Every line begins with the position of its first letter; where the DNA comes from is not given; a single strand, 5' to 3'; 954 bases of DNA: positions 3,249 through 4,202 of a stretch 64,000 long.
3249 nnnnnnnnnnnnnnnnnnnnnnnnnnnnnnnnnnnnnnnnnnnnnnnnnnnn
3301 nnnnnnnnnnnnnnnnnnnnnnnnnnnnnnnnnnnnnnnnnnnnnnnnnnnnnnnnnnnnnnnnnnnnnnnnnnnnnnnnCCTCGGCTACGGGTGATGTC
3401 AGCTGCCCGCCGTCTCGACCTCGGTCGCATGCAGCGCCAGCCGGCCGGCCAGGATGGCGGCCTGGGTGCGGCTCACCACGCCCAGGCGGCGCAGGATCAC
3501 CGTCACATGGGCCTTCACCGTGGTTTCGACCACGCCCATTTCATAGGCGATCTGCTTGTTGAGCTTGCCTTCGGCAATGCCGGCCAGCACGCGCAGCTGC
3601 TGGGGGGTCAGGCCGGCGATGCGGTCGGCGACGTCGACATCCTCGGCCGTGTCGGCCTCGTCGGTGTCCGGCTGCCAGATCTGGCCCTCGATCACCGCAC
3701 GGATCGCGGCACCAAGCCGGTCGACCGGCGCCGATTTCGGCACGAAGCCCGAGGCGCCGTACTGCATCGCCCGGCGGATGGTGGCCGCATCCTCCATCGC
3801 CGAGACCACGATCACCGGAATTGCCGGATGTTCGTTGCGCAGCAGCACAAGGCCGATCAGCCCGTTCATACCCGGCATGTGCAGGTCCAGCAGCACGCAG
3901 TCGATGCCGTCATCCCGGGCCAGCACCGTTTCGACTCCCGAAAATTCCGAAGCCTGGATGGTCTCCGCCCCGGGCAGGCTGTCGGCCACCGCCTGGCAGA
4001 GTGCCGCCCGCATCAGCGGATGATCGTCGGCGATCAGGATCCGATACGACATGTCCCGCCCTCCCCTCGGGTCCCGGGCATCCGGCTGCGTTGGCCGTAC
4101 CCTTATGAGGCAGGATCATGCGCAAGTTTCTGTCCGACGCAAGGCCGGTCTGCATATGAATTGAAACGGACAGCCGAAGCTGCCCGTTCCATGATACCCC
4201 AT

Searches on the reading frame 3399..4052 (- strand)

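Call 52: search_protein_families(library=pfam, proteins=[window:3399-4052:-], max_evalue=0.00001)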
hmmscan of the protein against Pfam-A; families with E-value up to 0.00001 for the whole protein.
window:3399-4052:- (217 aa): 2 families
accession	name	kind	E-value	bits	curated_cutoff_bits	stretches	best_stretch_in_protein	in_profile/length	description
PF00072.30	Response_reg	-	4.2e-21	75.6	30.2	1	5-117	1-110/111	Response regulator receiver domain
PF00196.25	GerE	-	1.3e-16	60.4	23.5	1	148-202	3-57/57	Bacterial regulatory proteins, luxR family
